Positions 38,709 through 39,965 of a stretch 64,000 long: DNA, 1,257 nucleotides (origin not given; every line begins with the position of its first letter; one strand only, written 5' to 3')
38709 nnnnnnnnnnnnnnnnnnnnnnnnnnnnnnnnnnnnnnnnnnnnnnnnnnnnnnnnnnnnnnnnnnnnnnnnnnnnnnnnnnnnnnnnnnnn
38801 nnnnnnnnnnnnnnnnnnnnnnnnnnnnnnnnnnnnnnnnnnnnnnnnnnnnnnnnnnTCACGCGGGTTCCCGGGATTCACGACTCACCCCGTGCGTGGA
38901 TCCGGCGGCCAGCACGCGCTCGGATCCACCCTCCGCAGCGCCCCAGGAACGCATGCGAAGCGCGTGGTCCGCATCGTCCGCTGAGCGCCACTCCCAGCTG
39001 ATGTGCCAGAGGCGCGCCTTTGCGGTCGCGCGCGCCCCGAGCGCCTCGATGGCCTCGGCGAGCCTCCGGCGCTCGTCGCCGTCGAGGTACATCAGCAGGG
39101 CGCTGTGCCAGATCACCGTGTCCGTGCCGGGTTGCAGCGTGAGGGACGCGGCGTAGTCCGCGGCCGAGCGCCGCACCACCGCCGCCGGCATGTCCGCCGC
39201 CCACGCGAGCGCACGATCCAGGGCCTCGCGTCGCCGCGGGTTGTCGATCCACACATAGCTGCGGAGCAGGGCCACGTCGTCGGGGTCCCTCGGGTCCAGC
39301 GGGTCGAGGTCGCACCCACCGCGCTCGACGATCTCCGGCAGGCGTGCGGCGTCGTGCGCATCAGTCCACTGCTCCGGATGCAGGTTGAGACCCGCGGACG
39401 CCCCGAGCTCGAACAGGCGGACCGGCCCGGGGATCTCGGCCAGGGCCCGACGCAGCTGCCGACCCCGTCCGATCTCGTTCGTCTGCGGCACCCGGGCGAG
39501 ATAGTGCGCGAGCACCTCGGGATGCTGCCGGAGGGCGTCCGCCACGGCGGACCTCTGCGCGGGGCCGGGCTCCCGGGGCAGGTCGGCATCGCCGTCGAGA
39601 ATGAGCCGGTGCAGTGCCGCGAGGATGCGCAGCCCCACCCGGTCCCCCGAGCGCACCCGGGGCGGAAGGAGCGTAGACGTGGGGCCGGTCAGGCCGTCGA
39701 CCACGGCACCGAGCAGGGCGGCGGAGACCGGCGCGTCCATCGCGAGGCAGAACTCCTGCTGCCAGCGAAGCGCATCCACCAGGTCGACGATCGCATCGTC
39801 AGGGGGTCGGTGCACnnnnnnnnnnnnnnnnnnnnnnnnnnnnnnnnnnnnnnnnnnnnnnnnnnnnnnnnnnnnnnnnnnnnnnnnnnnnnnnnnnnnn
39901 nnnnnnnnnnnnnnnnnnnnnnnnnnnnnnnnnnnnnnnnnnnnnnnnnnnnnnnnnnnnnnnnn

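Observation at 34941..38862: Duplicated module: precursor, HprK-like kinase, precursor, convergent A-PCP-TE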

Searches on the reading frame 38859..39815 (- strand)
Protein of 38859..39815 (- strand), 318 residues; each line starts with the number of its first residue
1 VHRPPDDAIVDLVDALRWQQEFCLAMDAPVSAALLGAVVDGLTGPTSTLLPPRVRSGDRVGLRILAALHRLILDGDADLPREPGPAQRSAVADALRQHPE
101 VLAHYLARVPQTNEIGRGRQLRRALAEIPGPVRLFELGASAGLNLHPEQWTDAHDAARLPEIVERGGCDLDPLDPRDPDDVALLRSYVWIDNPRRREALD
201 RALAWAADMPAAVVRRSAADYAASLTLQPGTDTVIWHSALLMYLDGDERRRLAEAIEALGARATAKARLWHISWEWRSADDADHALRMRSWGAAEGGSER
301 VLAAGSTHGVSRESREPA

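Call 3: search_protein_families(library=pfam, proteins=[window:38859-39815:-], max_evalue=0.01)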
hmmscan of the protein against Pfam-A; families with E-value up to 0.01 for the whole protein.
window:38859-39815:- (318 aa): 1 family
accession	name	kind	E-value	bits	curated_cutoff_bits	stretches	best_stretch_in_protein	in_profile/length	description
PF10094.14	DUF2332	-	3.2e-52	178.5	25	2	149-309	170-329/334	Uncharacterized protein conserved in bacteria (DUF2332)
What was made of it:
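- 38859..39815 (-): DUF2332 protein. Its gene overlaps TE2 by 4 nt (GTGA), suggesting translational coupling. The predicted fold is class-I methyltransferase-like, on weak evidence. Call 3 gives PF10094 at E 3e-52.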

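Call 10: search_protein_families(library=ncbifam, proteins=[window:38859-39815:-], max_evalue=0.01)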
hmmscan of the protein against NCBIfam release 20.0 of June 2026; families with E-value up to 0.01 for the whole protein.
window:38859-39815:- (318 aa): 0 families

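Call 43: search_solved_structures(query=window:38859-39815:-, max_evalue=1)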
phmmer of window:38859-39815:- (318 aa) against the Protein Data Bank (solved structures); distinct sequences matched with E-value up to 1: 8.
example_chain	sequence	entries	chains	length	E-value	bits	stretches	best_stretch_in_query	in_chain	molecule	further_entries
8i8y_A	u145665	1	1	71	0.32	13.2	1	69-120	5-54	Engineered protein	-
8i8y_B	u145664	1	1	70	0.32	13.2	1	69-120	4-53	Engineered protein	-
8zdj_A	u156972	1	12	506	0.51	12.5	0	182-248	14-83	Portal Protein (gp5)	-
6prp_A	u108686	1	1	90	0.67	12.1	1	20-62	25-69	Chaperone protein DnaK, Chaperone protein DnaJ 2 fusion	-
6pri_A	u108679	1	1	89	0.69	12.1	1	20-62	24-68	Alkaline phosphatase,Chaperone protein DnaJ 2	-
6prj_A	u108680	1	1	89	0.69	12.1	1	20-62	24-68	Alkaline phosphatase,Chaperone protein DnaJ 2 fusion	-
6pqe_A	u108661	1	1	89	0.69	12.1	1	20-62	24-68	Alkaline phosphatase,Chaperone protein DnaJ 2 fusion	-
6pqm_A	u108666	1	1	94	0.76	11.9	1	20-62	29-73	Alkaline phosphatase,Chaperone protein DnaJ 2 fusion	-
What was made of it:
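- Tried and rejected: A sequence search of the PDB with DUF2332 found nothing meaningful (call 43).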

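Call 44: find_homologous_proteins(query=window:38859-39815:-, max_evalue=0.00001)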
Query window:38859-39815:- (318 aa): 440 proteins with E <= 0.00001 among 8000 candidates; the best 120 are listed.
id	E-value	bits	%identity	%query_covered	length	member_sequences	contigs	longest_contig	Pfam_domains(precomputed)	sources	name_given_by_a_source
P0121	4.1e-186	636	100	92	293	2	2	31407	PF10094.15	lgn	-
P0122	3.4e-73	265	53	89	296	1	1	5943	PF10094.15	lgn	-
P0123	5.2e-70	254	49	97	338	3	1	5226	PF10094.15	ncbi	-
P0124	1.4e-69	253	49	97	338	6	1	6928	PF10094.15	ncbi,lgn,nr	ncbi:MAG: DUF2332 domain-containing protein [Acidimicrobiales bacterium]|nr:DUF2332 domain-containin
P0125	3.3e-66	242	47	97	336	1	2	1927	PF10094.15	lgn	-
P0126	9.0e-66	240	47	97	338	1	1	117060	PF10094.15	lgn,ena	-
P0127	1.9e-63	233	45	97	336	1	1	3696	PF10094.15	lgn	-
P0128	2.9e-57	212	44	99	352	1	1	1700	PF10094.15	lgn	-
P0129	3.1e-57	212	42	97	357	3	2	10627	PF10094.15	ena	-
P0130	4.3e-57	212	41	97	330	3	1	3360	PF10094.15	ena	-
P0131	2.4e-56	209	40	97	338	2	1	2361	PF10094.15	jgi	jgi:hypothetical protein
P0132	3.9e-47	179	41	79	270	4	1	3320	PF10094.15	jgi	jgi:hypothetical protein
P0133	4.4e-44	169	42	91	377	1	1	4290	PF10094.15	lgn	-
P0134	4.5e-41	159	41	98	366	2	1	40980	PF10094.15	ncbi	-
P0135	4.5e-41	159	38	96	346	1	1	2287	PF10094.15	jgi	jgi:hypothetical protein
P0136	6.8e-36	142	37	94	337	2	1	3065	PF10094.15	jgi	jgi:hypothetical protein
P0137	1.7e-35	141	37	95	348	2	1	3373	PF10094.15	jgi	jgi:hypothetical protein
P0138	2.9e-35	140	36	95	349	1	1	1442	PF10094.15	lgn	-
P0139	5.4e-35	139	39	69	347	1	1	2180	PF10094.15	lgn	-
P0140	4.8e-34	136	36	92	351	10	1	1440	PF10094.15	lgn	-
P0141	4.6e-33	133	35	92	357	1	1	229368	PF10094.15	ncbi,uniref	ncbi:DUF2332 domain-containing protein [Planomonospora alba]|uniref:DUF2332 domain-containing protei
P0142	1.7e-32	131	35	93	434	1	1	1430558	PF17227.8,PF10094.15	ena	-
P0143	1.7e-31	128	37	81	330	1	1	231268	PF10094.15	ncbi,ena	-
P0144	1.8e-31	127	37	79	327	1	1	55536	PF10094.15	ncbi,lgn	-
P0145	2.6e-31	127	33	95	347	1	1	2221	PF10094.15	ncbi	ncbi:MAG: DUF2332 domain-containing protein [Nocardioidaceae bacterium]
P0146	3.6e-31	126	35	83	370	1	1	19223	PF10094.15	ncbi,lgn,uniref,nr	ncbi:DUF2332 domain-containing protein [Streptomyces sp. JJ36]|uniref:DUF2332 domain-containing prot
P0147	3.7e-31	126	36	94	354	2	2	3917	PF10094.15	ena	-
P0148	1.4e-30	125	35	79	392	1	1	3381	PF10094.15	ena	-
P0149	1.9e-30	124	32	96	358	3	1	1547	PF10094.15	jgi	jgi:hypothetical protein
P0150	8.7e-30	122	38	67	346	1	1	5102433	PF10094.15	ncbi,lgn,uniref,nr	ncbi:DUF2332 family protein [Candidatus Mycobacterium wuenschmannii]|uniref:DUF2332 family protein n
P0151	2.3e-29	121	34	75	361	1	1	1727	PF10094.15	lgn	-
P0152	2.8e-29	120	37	67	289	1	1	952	PF10094.15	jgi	jgi:hypothetical protein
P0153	3.6e-29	120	38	69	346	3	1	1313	PF10094.15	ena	-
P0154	8.8e-29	119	35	79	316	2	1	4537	PF10094.15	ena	-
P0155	1.0e-28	118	37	69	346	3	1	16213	PF10094.15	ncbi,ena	-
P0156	1.3e-28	118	35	92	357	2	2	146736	PF10094.15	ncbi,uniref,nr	ncbi:hypothetical protein GCM10010156_76310 [Planobispora rosea]|uniref:DUF2332 domain-containing pr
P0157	3.4e-28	117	38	68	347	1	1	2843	PF10094.15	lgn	-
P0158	4.0e-28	116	35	92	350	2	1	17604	PF10094.15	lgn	-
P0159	4.5e-28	116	35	96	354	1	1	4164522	PF10094.15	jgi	jgi:hypothetical protein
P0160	5.2e-28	116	35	95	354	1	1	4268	PF10094.15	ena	-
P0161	7.7e-28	116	36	92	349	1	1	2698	PF10094.15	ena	-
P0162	8.7e-28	115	34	97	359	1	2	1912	PF10094.15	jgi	jgi:hypothetical protein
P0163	9.9e-28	115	35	87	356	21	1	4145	PF10094.15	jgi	jgi:hypothetical protein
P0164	1.2e-27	115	35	93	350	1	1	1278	PF10094.15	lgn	-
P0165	1.6e-27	114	34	95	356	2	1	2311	PF10094.15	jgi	jgi:hypothetical protein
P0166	7.5e-27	112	35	82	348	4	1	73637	PF10094.15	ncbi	ncbi:MAG TPA: DUF2332 domain-containing protein [Marmoricola sp.]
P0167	1.5e-26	111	33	82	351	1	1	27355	PF10094.15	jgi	jgi:hypothetical protein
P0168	1.9e-26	111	35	79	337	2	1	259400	PF10094.15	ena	-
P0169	2.7e-26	110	38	65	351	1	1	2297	PF10094.15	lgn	-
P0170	2.7e-26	110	32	83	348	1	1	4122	PF10094.15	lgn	-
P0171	3.4e-26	110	35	92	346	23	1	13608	PF10094.15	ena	-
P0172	3.7e-26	110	34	83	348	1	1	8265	PF10094.15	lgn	-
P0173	5.0e-26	110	39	66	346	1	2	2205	PF10094.15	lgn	-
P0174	5.3e-26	109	38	79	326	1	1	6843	PF10094.15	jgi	-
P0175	5.4e-26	109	37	92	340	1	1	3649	PF10094.15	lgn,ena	-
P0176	5.6e-26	109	33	79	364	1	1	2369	PF10094.15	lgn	-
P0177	5.7e-26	109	35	95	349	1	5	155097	PF10094.15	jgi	jgi:hypothetical protein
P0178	7.0e-26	109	36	69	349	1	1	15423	PF10094.15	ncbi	-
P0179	9.2e-26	109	35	79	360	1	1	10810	PF10094.15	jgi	jgi:hypothetical protein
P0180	1.4e-25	108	33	80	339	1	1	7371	PF10094.15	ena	-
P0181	1.6e-25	108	32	93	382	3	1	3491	PF10094.15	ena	-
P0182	1.6e-25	108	35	80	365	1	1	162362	PF10094.15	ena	-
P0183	1.7e-25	108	32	94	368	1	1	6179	PF10094.15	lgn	-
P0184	1.7e-25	108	36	70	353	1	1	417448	PF10094.15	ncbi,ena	-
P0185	2.0e-25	108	35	94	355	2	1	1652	PF10094.15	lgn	-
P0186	2.2e-25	107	33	79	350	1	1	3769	PF10094.15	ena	-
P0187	2.4e-25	107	34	81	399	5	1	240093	PF10094.15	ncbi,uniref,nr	ncbi:DUF2332 domain-containing protein [Streptomyces sp. CB03911]|uniref:DUF2332 domain-containing p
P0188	3.8e-25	107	32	94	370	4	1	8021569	PF10094.15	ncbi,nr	ncbi:DUF2332 domain-containing protein [Kitasatospora cheerisanensis]|nr:DUF2332 domain-containing p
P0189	4.2e-25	107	34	68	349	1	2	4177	PF10094.15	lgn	-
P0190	4.2e-25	107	35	58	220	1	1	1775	PF10094.15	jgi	jgi:hypothetical protein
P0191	4.5e-25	106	35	93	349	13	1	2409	PF10094.15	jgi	jgi:hypothetical protein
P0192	4.6e-25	106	36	95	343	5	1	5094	PF10094.15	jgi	-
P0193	5.3e-25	106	34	84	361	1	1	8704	PF10094.15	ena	-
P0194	5.3e-25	106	32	93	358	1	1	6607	PF10094.15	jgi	jgi:hypothetical protein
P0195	5.4e-25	106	33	75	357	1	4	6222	PF10094.15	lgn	-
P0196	5.4e-25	106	36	94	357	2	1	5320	PF10094.15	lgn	-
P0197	5.5e-25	106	39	68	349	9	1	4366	PF10094.15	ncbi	ncbi:MAG: DUF2332 domain-containing protein [Mycobacterium sp.]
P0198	6.9e-25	106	34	79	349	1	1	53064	PF10094.15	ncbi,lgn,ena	-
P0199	1.0e-24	105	35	82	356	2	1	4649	PF10094.15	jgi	jgi:hypothetical protein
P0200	1.0e-24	105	33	79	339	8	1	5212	PF10094.15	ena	-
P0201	1.4e-24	105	33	86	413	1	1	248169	PF10094.15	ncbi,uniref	ncbi:DUF2332 domain-containing protein [Kitasatospora sp. NPDC057015]|uniref:DUF2332 domain-containi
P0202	1.4e-24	105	35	71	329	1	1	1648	PF10094.15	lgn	-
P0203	1.7e-24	105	35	92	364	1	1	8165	PF10094.15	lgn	-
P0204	1.7e-24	105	33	77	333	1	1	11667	PF10094.15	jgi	jgi:hypothetical protein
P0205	1.9e-24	104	33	74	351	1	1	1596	PF10094.15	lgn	-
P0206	2.0e-24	104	33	92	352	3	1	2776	PF10094.15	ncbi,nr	ncbi:MAG: DUF2332 domain-containing protein [Armatimonadetes bacterium]|nr:MAG: DUF2332 domain-conta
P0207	2.3e-24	104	35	78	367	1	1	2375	PF10094.15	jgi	-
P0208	3.0e-24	104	36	79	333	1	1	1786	PF10094.15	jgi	jgi:hypothetical protein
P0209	4.3e-24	103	32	95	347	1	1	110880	PF10094.15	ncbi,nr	ncbi:MAG TPA: DUF2332 domain-containing protein [Kribbella sp.]|nr:DUF2332 domain-containing protein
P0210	4.7e-24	103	36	88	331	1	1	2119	PF10094.15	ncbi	ncbi:MAG TPA: DUF2332 domain-containing protein, partial [Solirubrobacteraceae bacterium]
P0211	5.7e-24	103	33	94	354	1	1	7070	PF10094.15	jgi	jgi:hypothetical protein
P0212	6.3e-24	103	32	93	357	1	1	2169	PF10094.15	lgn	-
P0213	6.6e-24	103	31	79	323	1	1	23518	PF10094.15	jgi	jgi:hypothetical protein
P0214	7.0e-24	102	35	92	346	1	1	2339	PF10094.15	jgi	jgi:hypothetical protein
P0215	7.7e-24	102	35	79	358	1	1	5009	PF10094.15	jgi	jgi:hypothetical protein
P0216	1.1e-23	102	36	92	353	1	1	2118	PF10094.15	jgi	jgi:hypothetical protein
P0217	1.1e-23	102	34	94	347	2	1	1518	PF10094.15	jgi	jgi:hypothetical protein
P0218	1.2e-23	102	33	94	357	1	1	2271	PF10094.15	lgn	-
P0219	1.8e-23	101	33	82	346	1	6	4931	PF10094.15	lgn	-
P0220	2.9e-23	101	32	77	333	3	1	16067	PF10094.15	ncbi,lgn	-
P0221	2.9e-23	100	35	94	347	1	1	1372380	PF10094.15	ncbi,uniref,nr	ncbi:DUF2332 domain-containing protein [Frigidibacter sp. ROC022]|uniref:DUF2332 domain-containing p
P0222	3.4e-23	100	31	83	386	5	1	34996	PF10094.15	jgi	jgi:hypothetical protein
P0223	6.1e-23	99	35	79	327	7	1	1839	PF10094.15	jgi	-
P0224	8.1e-23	99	32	82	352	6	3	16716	PF10094.15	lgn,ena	-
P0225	9.6e-23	99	32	97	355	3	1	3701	PF10094.15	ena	-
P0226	1.3e-22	98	35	79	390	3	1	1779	PF10094.15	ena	-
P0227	1.3e-22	98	34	79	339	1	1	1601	PF10094.15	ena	-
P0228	1.3e-22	98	36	76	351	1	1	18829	PF10094.15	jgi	jgi:hypothetical protein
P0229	1.5e-22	98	31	94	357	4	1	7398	PF10094.15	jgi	jgi:hypothetical protein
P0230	2.6e-22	97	32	94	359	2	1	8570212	PF10094.15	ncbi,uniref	ncbi:DUF2332 domain-containing protein [Kitasatospora terrestris]|uniref:DUF2332 domain-containing p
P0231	2.9e-22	97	33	80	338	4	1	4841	PF10094.15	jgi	jgi:hypothetical protein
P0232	3.0e-22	97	29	93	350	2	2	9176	PF10094.15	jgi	-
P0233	3.4e-22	97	32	79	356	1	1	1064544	PF10094.15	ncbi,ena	-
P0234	4.1e-22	97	35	79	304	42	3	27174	PF10094.15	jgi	-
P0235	4.3e-22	97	35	83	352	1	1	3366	PF10094.15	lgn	-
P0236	4.4e-22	97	34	92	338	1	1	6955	PF10094.15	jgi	jgi:hypothetical protein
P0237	5.2e-22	96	32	80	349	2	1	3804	PF10094.15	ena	-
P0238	5.3e-22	96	33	92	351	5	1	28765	PF10094.15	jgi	-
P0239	5.4e-22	96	35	74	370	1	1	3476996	PF10094.15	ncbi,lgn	ncbi:MAG: DUF2332 family protein [Rhodanobacter sp.]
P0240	7.2e-22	96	32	93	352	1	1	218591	PF10094.15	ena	-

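Call 49: predict_structure(alignment_id=A3)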
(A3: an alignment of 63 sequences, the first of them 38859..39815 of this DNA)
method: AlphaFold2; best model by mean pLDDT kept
length: 318 residues; sequences in the alignment: 63
mean_pLDDT: 93.6   pTM: 0.91
mean pLDDT of the five models: 93.6, 93.5, 93.5, 93.4, 93.0
residues with pLDDT >= 90: 277; 70-90: 30; 50-70: 7; < 50: 4
segments of 3 or more residues with pLDDT < 50: 315-318
pLDDT, mean of each block of 10 residues (from residue 1): 93 97 94 97 92 96 98 97 96 98 96 89 96 97 94 78 98 97 95 93 95 98 98 98 96 98 97 91 93 84 92 56
secondary structure, 60 per line:
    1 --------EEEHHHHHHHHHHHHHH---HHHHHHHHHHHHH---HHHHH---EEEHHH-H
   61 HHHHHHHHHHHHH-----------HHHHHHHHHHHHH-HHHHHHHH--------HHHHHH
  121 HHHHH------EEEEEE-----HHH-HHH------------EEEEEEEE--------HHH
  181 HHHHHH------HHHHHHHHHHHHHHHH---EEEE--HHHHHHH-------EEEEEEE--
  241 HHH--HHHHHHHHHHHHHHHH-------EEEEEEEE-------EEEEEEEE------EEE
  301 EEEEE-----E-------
elements in order: E9-11 H12-25 H29-41 H45-49 E53-55 H60-73 H85-97 H99-106 H115-125 E132-137 E162-169 H178-186 H193-208 E212-215 H218-224 E232-238 H246-261 E269-276 E284-291 E298-305
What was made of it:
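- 38859..39815 (-): The AlphaFold2 model has pLDDT 93.6 (call 49).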

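Call 52: fold_search(model_id=the predicted structure, library=pdb)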
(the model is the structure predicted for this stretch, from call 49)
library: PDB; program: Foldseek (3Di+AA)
matches with E <= 10: 623; with E <= 0.001: 2
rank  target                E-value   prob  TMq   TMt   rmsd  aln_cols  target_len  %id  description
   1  9o4k_A                4.2e-04  0.97  0.29  0.22  20.1       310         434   14  Cryo-EM Structure of the Arabidopsis GA3-GID1A-RGA-SLY1-ASK1 Complex (released 2025-07-23)
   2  2yqz_A                9.5e-04  0.99  0.26  0.30   6.9       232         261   16  Crystal Structure of Hypothetical Methyltransferase TTHA0223 from Thermus thermophilus HB8 complexed with S-adenosylme (released 2007-10-02)
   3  8ftv                  1.0e-03  0.96  0.28  0.27  16.7       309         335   14  SgvM methyltransferase triple variant (M144V/F329V/T331A) with SAH and 2-oxo-4-phenylbutanoic acid (released 2023-11-01)
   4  3d2l_A                1.4e-03  0.99  0.26  0.33  13.9       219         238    9  Crystal structure of SAM-dependent methyltransferase (ZP_00538691.1) from EXIGUOBACTERIUM SP. 255-15 at 1.90 A resolut (released 2008-05-20)
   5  9o4j_A                1.4e-03  0.93  0.27  0.21  20.3       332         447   12  Cryo-EM Structure of the Arabidopsis GA3-GID1A-RGA Complex (released 2025-07-23)
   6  8fts                  1.6e-03  0.95  0.28  0.27  16.6       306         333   15  SgvM methyltransferase with SAH and alpha-ketoleucine (released 2023-11-01)
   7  8rxf                  1.6e-03  0.93  0.28  0.26  16.1       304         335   13  Crystal structure of S-SAD phased alpha-keto C-methyl transferase SgvM bound to ketoleucine (released 2024-07-03)
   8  3g2q_B                2.0e-03  0.99  0.27  0.36  13.0       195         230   15  Crystal Structure of the Glycopeptide N-methyltransferase MtfA complexed with sinefungin (released 2009-05-05)
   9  2yr0_A                2.0e-03  0.99  0.25  0.30   6.5       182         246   18  Crystal Structure of Hypothetical Methyltransferase TTHA0223 from Thermus thermophilus HB8 (released 2007-10-02)
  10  3d2l_C                2.0e-03  0.98  0.27  0.34  16.1       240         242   10  Crystal structure of SAM-dependent methyltransferase (ZP_00538691.1) from EXIGUOBACTERIUM SP. 255-15 at 1.90 A resolut (released 2008-05-20)
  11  8gdu                  2.1e-03  0.99  0.28  0.44  10.7       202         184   13  Crystal structure of a mutant methyl transferase from Methanosarcina acetivorans, Northeast Structural Genomics Consorti (released 2024-01-24)
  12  8rxg                  2.6e-03  0.87  0.26  0.25  16.6       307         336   13  Crystal structure of alpha-keto C-methyl transferase SgvM bound to SAM (released 2024-07-24)
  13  1r18                  4.5e-03  0.97  0.24  0.32   8.9       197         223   11  Drosophila protein isoaspartyl methyltransferase with S-adenosyl-L-homocysteine (released 2003-12-09)
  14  8rvc_A                4.7e-03  0.85  0.29  0.28  16.0       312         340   13  Crystal structure of alpha keto acid C-methyl-transferases MrsA bound to ketoarginine (released 2024-07-03)
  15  3bxo_A                5.3e-03  0.75  0.22  0.27  16.0       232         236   12  Crystal Structure of Streptomyces venezuelae DesVI (released 2008-03-25)
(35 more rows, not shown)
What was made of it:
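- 38859..39815 (-): Foldseek hits are weak, TM 0.26-0.30 (call 52).
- Its weak fold matches are class-I SAM methyltransferases, including alpha-keto-acid C-methyltransferases (calls 49, 52).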
